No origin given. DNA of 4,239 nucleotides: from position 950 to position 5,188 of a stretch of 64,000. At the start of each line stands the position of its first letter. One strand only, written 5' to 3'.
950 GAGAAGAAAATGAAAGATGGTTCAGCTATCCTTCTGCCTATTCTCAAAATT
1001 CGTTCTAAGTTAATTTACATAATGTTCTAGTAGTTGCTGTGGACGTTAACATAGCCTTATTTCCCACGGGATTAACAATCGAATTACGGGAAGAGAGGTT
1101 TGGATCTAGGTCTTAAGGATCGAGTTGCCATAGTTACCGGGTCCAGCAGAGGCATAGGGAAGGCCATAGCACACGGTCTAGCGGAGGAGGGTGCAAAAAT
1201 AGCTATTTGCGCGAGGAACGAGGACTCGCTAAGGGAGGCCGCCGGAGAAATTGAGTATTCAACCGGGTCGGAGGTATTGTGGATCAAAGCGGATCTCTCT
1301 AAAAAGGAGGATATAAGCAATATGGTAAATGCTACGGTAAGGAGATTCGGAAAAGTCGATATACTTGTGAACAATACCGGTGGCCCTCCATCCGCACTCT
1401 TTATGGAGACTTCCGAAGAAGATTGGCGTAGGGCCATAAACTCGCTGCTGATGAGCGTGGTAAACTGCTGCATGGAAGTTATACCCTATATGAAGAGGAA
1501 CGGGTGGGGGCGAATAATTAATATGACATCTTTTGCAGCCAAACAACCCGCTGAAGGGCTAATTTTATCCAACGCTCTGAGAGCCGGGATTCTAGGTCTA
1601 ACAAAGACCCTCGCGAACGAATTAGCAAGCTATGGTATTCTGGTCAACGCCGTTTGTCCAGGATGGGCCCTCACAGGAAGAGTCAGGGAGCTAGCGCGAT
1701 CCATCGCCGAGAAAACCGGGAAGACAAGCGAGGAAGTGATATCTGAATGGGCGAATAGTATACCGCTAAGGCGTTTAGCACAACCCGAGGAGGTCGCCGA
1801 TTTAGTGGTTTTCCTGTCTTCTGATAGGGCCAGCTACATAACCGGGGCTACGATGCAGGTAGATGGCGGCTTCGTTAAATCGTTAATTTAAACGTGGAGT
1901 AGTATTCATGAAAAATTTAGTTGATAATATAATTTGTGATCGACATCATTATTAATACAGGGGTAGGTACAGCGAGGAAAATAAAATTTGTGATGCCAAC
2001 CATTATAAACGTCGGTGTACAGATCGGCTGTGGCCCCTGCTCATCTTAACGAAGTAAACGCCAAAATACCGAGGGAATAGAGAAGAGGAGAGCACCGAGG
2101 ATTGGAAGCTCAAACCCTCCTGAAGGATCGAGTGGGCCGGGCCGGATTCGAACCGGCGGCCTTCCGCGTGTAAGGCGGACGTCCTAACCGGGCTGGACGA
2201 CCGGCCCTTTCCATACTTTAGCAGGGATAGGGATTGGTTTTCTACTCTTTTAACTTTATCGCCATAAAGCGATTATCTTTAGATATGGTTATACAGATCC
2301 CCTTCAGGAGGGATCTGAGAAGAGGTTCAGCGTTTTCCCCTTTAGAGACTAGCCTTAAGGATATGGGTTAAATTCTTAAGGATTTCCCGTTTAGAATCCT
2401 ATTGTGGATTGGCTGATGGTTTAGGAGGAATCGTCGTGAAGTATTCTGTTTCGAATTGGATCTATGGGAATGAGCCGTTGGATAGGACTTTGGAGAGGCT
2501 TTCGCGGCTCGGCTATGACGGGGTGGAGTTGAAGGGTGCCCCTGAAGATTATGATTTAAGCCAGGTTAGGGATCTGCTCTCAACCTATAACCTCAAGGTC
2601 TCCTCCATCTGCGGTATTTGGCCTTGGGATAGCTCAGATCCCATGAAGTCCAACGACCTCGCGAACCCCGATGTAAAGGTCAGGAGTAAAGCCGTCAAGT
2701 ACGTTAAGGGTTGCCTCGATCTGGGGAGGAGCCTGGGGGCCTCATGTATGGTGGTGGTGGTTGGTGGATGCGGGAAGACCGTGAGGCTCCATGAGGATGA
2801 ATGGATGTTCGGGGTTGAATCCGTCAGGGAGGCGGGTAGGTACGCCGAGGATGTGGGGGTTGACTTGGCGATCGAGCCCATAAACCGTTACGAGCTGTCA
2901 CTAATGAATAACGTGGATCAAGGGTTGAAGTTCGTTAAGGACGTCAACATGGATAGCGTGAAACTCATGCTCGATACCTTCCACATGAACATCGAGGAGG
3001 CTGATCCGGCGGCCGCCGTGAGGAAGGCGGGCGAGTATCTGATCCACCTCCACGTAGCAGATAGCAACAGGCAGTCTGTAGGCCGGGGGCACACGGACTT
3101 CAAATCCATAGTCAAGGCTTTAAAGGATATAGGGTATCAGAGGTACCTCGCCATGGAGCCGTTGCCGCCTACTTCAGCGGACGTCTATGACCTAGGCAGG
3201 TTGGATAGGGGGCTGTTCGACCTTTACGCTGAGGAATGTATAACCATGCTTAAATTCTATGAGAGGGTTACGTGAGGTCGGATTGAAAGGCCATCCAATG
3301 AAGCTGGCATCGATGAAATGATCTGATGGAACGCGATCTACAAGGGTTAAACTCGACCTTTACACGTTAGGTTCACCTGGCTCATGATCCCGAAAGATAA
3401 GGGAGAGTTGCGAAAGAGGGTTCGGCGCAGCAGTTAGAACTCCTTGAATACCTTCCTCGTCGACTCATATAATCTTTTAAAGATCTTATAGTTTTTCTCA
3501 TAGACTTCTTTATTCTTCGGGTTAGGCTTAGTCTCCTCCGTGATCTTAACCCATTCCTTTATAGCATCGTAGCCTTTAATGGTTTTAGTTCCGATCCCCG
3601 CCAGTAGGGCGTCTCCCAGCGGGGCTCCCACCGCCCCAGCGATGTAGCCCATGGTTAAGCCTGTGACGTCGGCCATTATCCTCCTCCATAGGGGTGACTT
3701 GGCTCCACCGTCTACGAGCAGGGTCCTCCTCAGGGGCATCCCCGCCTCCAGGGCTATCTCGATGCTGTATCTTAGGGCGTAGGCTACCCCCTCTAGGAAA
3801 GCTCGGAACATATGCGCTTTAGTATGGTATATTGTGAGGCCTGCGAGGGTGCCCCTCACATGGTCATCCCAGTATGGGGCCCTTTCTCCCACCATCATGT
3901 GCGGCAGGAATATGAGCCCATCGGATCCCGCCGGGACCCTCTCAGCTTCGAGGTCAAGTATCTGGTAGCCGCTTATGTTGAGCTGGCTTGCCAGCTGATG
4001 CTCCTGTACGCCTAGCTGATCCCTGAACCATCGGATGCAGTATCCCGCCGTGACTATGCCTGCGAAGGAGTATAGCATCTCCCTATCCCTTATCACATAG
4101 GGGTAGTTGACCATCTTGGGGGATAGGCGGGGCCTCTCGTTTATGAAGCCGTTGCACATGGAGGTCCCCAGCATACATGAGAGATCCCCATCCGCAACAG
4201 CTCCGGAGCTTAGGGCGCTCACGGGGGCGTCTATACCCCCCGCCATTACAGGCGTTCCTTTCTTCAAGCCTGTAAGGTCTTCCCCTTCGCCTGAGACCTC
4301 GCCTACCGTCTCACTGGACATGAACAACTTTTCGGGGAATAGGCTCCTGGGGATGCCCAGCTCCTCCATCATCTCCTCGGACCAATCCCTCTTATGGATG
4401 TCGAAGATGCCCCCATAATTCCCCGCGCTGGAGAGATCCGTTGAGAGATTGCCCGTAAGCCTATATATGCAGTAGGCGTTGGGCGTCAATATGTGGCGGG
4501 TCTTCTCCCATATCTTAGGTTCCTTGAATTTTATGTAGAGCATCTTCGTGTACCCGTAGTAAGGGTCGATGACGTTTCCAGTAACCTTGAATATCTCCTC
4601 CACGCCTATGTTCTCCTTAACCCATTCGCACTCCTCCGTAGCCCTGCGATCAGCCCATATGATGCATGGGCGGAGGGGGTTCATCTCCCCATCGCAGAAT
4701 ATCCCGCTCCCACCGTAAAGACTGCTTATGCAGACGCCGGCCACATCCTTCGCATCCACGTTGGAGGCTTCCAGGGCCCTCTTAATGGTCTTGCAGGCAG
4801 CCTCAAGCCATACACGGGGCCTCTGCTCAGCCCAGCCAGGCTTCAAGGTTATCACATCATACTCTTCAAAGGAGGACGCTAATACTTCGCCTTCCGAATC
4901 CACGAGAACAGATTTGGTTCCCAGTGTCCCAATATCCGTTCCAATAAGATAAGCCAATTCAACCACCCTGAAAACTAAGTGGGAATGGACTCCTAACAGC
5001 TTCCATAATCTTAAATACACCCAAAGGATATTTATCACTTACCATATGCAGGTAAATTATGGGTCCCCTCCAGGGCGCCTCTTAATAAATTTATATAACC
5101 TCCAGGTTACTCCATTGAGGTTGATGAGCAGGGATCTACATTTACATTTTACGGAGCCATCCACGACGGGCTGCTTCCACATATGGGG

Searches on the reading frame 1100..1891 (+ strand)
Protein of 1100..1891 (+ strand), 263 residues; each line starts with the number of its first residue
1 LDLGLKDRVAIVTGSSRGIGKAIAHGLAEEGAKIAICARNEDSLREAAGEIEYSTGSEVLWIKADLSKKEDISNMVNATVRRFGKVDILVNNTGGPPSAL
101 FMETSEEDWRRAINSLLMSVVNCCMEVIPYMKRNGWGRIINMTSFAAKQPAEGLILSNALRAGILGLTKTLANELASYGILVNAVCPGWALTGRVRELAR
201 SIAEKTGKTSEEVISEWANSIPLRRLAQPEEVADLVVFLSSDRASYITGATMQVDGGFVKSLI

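Call 30: search_protein_families(library=pfam, proteins=[window:1100-1891:+], max_evalue=0.0001)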
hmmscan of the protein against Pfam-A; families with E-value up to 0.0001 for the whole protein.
window:1100-1891:+ (263 aa): 4 families
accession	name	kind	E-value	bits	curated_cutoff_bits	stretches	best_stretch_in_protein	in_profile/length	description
PF13561.12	adh_short_C2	-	1.2e-62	212.1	27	1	16-258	5-235/236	Enoyl-(Acyl carrier protein) reductase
PF00106.31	adh_short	-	8.5e-53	179.2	26.6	1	8-198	1-190/195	short chain dehydrogenase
PF08659.16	KR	-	1.5e-10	41.8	22.6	1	11-114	4-110/180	KR domain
PF13460.12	NAD_binding_10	-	2.6e-05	24.6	27.2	1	14-194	1-150/184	NAD(P)H-binding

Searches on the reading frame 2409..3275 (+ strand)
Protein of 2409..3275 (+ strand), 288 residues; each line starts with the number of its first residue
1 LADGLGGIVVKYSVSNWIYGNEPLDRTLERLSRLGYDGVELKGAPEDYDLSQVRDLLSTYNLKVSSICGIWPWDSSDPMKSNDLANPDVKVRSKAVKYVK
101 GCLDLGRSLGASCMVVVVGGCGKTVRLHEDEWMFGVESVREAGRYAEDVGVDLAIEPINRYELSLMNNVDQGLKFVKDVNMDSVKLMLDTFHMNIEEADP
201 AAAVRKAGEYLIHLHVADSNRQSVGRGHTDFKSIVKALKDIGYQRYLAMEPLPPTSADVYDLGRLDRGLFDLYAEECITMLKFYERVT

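Call 30: search_protein_families(library=pfam, proteins=[window:2409-3275:+], max_evalue=0.0001)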
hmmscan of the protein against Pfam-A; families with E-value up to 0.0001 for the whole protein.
window:2409-3275:+ (288 aa): 1 family
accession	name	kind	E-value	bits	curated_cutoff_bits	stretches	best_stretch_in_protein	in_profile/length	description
PF01261.30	AP_endonuc_2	-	3e-41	142.2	31.1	1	29-251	2-229/249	Xylose isomerase-like TIM barrel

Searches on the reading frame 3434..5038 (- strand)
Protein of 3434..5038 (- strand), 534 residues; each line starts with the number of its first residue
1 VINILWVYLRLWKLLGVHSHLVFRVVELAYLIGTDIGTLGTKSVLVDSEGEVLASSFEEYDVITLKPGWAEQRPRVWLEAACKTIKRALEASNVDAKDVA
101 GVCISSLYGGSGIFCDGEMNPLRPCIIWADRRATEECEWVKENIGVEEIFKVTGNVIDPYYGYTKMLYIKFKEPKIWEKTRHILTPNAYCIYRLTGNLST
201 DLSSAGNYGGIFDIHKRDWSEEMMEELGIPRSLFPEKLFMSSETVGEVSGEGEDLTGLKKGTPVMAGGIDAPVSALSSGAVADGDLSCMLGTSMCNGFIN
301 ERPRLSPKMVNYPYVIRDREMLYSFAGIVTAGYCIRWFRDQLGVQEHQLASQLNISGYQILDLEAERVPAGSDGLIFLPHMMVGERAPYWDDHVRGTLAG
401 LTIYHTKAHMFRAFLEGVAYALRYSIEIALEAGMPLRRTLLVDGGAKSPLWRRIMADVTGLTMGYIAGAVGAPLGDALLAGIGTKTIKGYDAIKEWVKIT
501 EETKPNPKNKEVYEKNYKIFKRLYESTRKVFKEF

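Call 30: search_protein_families(library=pfam, proteins=[window:3434-5038:-], max_evalue=0.0001)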
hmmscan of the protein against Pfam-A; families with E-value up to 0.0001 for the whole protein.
window:3434-5038:- (534 aa): 2 families
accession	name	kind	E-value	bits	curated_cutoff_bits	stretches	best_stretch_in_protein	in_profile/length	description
PF00370.27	FGGY_N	-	8.9e-56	189.6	28.8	1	30-276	1-244/245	FGGY family of carbohydrate kinases, N-terminal domain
PF02782.22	FGGY_C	-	5.6e-32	111.6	27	1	287-482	2-196/198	FGGY family of carbohydrate kinases, C-terminal domain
